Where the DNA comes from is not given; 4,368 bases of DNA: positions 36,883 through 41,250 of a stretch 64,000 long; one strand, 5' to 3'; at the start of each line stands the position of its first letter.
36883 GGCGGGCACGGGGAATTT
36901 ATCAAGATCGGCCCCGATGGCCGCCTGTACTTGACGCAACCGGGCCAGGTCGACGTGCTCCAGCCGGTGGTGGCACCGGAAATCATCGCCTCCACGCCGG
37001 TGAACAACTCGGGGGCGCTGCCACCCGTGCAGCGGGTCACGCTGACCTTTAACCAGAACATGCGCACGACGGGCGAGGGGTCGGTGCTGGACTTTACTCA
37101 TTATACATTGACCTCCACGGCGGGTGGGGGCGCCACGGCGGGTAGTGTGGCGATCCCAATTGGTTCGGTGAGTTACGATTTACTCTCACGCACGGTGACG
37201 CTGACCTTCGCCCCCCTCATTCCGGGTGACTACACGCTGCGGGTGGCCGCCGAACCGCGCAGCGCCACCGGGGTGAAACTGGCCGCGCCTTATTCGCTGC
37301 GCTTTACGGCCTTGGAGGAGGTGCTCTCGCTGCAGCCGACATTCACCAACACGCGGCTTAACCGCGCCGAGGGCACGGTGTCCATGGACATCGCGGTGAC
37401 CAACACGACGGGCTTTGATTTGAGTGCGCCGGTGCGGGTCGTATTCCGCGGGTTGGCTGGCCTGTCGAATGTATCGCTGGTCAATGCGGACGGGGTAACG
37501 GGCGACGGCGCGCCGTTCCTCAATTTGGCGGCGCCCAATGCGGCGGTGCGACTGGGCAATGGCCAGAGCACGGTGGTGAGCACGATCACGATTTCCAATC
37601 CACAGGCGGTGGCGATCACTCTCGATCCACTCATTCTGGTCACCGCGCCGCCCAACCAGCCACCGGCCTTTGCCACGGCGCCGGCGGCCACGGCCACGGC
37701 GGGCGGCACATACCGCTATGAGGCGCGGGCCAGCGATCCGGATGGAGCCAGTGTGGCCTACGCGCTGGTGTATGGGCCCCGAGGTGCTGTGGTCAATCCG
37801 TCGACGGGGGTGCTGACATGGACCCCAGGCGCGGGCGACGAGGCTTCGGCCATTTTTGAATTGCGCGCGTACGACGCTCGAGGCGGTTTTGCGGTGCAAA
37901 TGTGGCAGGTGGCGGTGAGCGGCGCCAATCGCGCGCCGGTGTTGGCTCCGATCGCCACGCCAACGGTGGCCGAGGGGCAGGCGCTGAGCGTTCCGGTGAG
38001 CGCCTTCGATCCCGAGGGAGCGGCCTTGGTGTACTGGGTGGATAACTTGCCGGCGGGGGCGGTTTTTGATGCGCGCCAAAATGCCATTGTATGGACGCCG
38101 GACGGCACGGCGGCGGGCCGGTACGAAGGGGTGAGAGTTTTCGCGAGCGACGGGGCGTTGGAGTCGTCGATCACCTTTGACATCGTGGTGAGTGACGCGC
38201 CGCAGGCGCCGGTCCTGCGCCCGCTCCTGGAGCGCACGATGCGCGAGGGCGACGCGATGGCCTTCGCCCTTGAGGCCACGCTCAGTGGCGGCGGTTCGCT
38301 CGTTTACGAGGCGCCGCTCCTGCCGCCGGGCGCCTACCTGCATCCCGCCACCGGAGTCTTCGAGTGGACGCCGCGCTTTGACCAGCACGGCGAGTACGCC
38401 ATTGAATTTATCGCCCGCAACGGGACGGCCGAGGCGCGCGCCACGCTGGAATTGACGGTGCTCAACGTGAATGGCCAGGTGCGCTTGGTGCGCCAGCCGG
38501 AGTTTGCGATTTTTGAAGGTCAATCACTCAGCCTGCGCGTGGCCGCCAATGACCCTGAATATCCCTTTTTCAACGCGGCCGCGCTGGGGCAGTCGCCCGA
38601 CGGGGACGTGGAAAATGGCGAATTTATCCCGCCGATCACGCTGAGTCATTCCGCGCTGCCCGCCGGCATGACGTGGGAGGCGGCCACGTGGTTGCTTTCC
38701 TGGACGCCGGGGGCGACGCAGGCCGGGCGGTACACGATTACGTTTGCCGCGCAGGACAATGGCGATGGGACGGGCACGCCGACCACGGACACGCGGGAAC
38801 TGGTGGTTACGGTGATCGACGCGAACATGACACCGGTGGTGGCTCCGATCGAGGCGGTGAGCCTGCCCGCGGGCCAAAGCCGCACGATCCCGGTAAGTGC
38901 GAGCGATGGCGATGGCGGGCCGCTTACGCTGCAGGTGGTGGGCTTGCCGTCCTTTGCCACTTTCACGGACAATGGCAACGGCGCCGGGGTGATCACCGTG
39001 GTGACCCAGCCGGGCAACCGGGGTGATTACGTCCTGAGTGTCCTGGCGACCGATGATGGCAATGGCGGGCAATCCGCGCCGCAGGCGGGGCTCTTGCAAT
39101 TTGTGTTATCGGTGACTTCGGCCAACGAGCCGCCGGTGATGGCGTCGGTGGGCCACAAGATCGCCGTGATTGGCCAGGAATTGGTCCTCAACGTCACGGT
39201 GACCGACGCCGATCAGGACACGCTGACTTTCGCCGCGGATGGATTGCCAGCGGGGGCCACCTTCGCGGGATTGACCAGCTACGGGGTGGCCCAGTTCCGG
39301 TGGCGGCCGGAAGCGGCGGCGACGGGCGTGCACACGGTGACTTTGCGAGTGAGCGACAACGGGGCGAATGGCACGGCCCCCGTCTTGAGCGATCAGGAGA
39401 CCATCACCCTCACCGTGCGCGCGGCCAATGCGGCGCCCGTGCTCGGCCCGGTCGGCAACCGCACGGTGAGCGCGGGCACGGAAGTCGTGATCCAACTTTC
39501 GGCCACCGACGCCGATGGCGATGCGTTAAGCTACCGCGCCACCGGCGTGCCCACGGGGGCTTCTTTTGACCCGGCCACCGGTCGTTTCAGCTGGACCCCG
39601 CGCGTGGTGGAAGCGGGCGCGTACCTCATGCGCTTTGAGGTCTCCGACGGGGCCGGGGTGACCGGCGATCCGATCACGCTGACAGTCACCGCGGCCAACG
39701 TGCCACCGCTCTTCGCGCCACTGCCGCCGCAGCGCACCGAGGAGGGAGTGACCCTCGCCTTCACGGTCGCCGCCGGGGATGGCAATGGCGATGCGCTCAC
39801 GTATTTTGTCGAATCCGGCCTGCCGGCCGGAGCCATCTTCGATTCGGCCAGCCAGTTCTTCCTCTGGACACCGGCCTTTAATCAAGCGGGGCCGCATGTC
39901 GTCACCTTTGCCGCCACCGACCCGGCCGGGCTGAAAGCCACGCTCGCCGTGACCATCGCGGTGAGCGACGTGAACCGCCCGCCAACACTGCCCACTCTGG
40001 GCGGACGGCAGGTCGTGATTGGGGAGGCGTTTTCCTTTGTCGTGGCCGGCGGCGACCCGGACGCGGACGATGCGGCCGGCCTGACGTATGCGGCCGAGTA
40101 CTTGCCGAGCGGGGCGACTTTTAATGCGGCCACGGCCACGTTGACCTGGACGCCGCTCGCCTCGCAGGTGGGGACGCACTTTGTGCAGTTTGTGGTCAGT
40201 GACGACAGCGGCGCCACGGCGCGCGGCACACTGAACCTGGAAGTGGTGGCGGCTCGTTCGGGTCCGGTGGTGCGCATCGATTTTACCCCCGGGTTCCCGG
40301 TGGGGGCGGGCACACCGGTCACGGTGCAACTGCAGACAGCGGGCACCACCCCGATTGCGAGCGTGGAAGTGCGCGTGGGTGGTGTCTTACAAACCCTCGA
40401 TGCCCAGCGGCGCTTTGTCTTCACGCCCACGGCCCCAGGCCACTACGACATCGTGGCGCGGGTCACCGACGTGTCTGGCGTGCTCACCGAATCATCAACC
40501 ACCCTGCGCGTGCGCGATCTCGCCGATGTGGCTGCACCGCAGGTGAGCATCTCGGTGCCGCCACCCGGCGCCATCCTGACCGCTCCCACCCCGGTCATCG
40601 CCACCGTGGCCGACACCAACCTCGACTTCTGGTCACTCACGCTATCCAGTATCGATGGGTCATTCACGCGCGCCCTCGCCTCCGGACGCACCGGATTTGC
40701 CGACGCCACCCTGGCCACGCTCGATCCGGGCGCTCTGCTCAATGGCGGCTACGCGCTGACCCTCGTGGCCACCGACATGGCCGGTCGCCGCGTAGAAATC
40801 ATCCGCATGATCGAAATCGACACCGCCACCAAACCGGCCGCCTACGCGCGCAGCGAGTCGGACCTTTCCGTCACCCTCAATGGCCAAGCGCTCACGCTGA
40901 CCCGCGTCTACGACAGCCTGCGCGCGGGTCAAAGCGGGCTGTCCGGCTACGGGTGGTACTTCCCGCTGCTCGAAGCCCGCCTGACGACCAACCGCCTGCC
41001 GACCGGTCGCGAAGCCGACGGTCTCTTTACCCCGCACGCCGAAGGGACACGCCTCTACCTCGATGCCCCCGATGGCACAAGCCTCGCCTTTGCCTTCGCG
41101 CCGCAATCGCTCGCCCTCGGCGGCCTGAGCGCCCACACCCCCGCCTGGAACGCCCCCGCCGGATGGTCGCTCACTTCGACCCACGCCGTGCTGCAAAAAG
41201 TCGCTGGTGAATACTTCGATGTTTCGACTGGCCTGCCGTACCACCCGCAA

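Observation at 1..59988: Two giant paralogs in tandem on the same strand, separated by a 1.7-kb three-gene islet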

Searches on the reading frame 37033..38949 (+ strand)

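Call 6: search_protein_families(library=pfam, proteins=[window:37033-38949:+], max_evalue=0.01)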
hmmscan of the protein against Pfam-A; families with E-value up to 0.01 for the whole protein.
window:37033-38949:+ (639 aa): 4 families
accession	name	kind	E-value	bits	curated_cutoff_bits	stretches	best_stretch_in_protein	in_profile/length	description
PF05345.18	He_PIG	-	5.2e-35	120.2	24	4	301-387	1-96/96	Putative Ig domain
PF17963.7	Big_9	-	8.5e-20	71.9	23.6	2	208-289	1-84/89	Bacterial Ig domain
PF17892.7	Cadherin_5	-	4.2e-05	23.7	26.5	0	231-295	31-97/98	Cadherin-like domain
PF07495.19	Y_Y_Y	-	0.0089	16.4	26.6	0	56-73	29-46/65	Y_Y_Y domain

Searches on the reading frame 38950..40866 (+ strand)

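Call 6: search_protein_families(library=pfam, proteins=[window:38950-40866:+], max_evalue=0.01)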
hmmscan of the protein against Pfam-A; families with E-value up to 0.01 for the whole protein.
window:38950-40866:+ (639 aa): 14 families
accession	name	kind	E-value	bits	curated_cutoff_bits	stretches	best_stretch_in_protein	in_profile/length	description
PF05345.18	He_PIG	-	3.6e-44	149.6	24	4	162-247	1-96/96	Putative Ig domain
PF17963.7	Big_9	-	6.2e-28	98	23.6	4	160-247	1-89/89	Bacterial Ig domain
PF17892.7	Cadherin_5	-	3.9e-12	46.3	26.5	1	160-243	2-94/98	Cadherin-like domain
PF19077.6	Big_13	-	4.5e-10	40.4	27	0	473-520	44-99/102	Bacterial Ig-like domain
PF18911.6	PKD_4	-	1.6e-07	31.7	27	0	160-196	1-38/85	PKD domain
PF00801.26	PKD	-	3.7e-07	30.5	23.5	0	264-331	12-74/80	PKD domain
PF17803.7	Cadherin_4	-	1.4e-05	25.9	25.1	1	151-205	2-60/71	Bacterial cadherin-like domain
PF22352.2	K319L-like_PKD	-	2.8e-05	24.5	27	0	389-432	42-84/84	K319L-like, PKD domain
PF17957.7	Big_7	-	0.00011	23.2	24.1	0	447-497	10-64/70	Bacterial Ig domain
PF02494.22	HYR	-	0.00011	22.9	21.7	0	406-431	55-80/81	HYR domain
PF07495.19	Y_Y_Y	-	0.00037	20.8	26.6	1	479-521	20-62/65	Y_Y_Y domain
PF25275.1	Golvesin_C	-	0.00062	20.3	31.6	0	111-189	38-119/132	Golvesin C-terminal domain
PF18981.6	InlK_D3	-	0.001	19.5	25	0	310-338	46-75/75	Internalin K domain (D3/D4)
PF15418.12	DUF4625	-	0.0038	17.9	27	0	495-520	104-129/131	Domain of unknown function (DUF4625)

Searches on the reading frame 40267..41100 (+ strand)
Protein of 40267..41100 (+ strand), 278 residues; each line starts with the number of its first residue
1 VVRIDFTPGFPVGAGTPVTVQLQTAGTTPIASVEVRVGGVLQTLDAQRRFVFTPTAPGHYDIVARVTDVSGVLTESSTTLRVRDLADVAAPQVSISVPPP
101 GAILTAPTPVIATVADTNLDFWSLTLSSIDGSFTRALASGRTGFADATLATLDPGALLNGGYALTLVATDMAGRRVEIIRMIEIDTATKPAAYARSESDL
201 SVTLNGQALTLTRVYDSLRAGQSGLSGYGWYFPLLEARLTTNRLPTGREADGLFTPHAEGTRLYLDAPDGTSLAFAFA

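Call 35: find_related_loci(query=A2, collection=genome_contigs, flank=10000)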
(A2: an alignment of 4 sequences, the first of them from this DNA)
Query A2 (278 aa) in genome_contigs; peptide patterns used: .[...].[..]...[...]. (x = any residue, [..] = any of these).
29 stretches matched a pattern; 14 encode a relative of the query (tblastn E <= 1e-3); 14 distinct loci.
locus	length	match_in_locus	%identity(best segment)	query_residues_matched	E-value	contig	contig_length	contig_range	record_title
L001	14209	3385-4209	42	2-277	2e-57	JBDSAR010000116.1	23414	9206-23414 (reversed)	MAG: Chthoniobacteraceae bacterium isolate cluster1_bin.114 k127_6097513, whole genome shotgun sequence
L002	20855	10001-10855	39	1-278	5e-56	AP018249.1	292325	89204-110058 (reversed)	Tolypothrix tenuis PCC 7101 plasmid plasmid1 DNA, complete genome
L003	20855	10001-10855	38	2-278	1e-51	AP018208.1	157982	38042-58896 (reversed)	Calothrix brevissima NIES-22 plasmid plasmid1 DNA, complete genome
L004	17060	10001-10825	41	2-277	1e-51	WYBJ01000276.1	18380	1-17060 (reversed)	MAG: Burkholderiaceae bacterium isolate AOB1 k127_635524, whole genome shotgun sequence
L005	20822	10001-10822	38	1-277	1e-48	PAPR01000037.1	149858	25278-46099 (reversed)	MAG: Pseudooceanicola sp. isolate SP158 MHASMcontig_765914, whole genome shotgun sequence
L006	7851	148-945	37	2-277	3e-45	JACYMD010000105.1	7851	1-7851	MAG: Rivularia sp. T60_A2020_040 NODE_5160_length_7851_cov_640.548, whole genome shotgun sequence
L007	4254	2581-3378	35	2-277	8e-45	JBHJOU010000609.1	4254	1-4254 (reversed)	MAG: Rivularia sp. (in: cyanobacteria) isolate al_S5C253_1 S5Ck119_410121, whole genome shotgun sequence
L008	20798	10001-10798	35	2-277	6e-44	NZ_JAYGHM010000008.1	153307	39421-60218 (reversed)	Rivularia sp. UHCC 0363 00031__length=153307, whole genome shotgun sequence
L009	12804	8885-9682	36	2-277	6e-44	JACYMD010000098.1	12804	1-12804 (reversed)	MAG: Rivularia sp. T60_A2020_040 NODE_3314_length_12804_cov_646.064, whole genome shotgun sequence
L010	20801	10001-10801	35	2-278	2e-43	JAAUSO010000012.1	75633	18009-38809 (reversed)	MAG: Richelia sp. SL_2_1 NODE_40_length_75633_cov_14.075411, whole genome shotgun sequence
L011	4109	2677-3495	38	2-278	2e-42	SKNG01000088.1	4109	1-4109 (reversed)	MAG: Rhodobacteraceae bacterium isolate CSSed162cmA_28 CSSed16-2cmA-120859, whole genome shotgun sequence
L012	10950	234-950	37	30-278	5e-42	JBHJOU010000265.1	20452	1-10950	MAG: Rivularia sp. (in: cyanobacteria) isolate al_S5C253_1 S5Ck119_605214, whole genome shotgun sequence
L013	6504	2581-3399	34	2-278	7e-37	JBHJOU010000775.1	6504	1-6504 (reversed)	MAG: Rivularia sp. (in: cyanobacteria) isolate al_S5C253_1 S5Ck119_397288, whole genome shotgun sequence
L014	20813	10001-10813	40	4-277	2e-47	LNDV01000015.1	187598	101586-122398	MAG: Betaproteobacteria bacterium Ga0077526 Ga0077526_115.1, whole genome shotgun sequence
